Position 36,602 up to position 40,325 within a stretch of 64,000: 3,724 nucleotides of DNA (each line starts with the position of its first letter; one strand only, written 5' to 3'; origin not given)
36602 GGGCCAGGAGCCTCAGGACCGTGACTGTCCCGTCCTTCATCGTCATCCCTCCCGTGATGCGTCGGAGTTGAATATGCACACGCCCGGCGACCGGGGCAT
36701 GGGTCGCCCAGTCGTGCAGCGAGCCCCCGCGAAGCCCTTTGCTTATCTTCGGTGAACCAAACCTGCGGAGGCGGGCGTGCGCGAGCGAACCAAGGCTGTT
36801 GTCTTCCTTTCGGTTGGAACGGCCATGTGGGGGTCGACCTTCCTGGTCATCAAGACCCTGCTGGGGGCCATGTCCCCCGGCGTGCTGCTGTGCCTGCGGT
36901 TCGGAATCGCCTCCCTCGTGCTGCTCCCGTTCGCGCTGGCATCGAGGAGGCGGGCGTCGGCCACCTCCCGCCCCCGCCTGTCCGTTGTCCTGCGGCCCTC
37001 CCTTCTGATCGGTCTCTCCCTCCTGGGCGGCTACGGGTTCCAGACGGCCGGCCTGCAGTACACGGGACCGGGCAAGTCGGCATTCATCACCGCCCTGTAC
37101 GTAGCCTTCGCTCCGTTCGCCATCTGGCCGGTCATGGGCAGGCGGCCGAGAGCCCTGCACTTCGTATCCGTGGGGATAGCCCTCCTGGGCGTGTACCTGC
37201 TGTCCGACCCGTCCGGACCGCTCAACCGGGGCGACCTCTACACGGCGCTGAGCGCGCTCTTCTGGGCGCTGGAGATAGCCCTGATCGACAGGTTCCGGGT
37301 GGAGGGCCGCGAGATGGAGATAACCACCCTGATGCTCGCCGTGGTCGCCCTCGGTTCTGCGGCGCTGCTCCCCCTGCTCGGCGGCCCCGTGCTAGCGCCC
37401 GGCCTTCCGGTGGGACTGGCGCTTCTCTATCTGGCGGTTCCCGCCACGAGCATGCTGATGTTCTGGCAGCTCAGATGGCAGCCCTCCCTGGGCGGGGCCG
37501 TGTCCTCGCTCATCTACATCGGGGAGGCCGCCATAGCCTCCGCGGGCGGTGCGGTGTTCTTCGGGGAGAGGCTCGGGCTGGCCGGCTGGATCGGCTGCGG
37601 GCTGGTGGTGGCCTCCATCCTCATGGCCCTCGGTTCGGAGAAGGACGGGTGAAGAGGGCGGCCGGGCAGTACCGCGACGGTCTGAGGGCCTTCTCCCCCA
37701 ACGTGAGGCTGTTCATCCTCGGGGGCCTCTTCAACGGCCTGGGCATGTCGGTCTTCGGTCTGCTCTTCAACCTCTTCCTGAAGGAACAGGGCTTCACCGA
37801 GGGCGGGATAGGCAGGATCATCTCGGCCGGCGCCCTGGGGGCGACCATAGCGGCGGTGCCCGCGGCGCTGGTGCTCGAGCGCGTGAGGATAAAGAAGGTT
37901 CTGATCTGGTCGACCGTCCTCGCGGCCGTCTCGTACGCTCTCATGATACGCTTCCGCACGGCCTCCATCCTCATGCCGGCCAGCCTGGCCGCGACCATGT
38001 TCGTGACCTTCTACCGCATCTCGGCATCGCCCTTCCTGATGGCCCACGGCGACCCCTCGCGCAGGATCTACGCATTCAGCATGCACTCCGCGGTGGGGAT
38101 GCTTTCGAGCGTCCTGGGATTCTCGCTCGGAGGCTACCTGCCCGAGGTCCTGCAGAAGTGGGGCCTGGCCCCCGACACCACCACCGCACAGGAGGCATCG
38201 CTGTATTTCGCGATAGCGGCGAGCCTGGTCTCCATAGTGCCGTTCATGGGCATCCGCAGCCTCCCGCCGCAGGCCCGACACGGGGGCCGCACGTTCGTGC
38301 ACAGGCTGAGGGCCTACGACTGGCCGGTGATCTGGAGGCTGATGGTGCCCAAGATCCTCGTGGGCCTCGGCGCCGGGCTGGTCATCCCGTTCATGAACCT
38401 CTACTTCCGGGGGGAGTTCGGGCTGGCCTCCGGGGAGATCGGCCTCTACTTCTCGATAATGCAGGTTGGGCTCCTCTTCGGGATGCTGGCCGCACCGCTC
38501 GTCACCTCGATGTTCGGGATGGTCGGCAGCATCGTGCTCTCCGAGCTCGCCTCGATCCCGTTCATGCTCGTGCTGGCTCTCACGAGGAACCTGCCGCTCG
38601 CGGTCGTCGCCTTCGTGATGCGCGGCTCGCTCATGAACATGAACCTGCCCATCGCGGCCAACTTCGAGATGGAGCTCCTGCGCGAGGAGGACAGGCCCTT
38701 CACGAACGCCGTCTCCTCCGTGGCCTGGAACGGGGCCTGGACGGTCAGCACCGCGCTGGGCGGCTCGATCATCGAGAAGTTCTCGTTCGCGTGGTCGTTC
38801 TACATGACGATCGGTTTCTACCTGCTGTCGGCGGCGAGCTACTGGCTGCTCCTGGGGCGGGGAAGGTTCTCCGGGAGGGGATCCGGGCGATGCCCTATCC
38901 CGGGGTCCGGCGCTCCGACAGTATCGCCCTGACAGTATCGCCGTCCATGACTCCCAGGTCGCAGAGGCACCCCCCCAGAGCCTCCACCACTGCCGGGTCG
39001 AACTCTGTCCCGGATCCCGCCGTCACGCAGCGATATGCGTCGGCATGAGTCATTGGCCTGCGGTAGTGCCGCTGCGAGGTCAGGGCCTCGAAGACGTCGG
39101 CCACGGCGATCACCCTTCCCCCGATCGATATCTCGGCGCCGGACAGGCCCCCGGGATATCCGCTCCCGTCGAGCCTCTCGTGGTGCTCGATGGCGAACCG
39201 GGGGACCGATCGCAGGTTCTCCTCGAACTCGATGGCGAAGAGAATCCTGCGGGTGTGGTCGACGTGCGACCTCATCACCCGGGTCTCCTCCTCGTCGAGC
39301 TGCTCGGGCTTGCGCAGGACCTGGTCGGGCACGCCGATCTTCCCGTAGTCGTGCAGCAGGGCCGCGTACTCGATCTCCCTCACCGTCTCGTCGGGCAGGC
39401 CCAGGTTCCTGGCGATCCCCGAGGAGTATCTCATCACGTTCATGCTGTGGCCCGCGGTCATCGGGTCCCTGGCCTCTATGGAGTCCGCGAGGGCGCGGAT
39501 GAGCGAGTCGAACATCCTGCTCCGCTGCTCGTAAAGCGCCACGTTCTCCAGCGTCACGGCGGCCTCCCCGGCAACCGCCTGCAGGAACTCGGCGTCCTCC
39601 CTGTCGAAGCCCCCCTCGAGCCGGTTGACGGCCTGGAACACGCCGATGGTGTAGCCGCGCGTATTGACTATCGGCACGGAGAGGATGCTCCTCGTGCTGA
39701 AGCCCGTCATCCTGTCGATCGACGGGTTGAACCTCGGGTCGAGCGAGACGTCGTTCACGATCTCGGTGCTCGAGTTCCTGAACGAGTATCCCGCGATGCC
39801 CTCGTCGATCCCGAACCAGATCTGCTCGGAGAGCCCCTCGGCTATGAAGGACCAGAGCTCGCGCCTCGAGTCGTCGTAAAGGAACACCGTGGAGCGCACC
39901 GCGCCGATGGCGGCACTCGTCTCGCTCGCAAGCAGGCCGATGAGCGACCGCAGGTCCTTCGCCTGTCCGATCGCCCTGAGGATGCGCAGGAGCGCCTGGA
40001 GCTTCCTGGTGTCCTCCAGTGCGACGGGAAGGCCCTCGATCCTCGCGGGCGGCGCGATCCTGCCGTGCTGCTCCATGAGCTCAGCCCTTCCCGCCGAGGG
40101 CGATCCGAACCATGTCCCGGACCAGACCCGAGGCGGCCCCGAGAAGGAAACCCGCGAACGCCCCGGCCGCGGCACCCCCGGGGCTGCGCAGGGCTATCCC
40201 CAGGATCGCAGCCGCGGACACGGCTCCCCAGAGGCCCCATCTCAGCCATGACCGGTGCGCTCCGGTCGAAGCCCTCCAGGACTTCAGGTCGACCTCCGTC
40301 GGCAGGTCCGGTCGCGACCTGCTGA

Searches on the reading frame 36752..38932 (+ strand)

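Call 10: search_protein_families(library=pfam, proteins=[window:36752-38932:+], max_evalue=0.001)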
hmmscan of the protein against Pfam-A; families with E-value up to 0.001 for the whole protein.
window:36752-38932:+ (726 aa): 1 family
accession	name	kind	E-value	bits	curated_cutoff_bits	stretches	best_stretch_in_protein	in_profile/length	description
PF07690.21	MFS_1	-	1.2e-20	74.2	33.4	2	322-508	2-178/347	Major Facilitator Superfamily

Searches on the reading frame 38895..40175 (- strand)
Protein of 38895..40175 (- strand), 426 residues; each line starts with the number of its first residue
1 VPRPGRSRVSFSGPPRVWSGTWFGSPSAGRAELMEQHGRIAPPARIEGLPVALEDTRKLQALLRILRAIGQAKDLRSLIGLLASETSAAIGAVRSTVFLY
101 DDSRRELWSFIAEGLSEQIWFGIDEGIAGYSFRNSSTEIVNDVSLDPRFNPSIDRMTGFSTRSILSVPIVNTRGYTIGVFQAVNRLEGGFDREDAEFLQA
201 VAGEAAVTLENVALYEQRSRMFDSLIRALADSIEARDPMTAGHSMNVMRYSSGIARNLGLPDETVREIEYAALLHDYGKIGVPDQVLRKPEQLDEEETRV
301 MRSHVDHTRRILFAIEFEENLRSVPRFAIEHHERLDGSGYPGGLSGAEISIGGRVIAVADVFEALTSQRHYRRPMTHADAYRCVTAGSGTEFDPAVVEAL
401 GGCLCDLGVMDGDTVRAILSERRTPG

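Call 10: search_protein_families(library=pfam, proteins=[window:38895-40175:-], max_evalue=0.001)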
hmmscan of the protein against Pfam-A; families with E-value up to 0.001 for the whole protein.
window:38895-40175:- (426 aa): 5 families
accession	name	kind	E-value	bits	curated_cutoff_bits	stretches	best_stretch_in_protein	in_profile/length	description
PF13487.12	HD_5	-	4.1e-40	137.7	27.2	1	228-396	2-170/170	HD domain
PF01966.28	HD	-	2.9e-18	66.7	22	1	241-364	2-115/116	HD domain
PF13185.12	GAF_2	-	1.4e-14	54.9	28.6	1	73-210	2-136/136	GAF domain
PF01590.32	GAF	-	4.8e-14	53.5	22.4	1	75-209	2-133/133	GAF domain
PF13492.12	GAF_3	-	1.1e-06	29.5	27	1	82-211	9-129/129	GAF domain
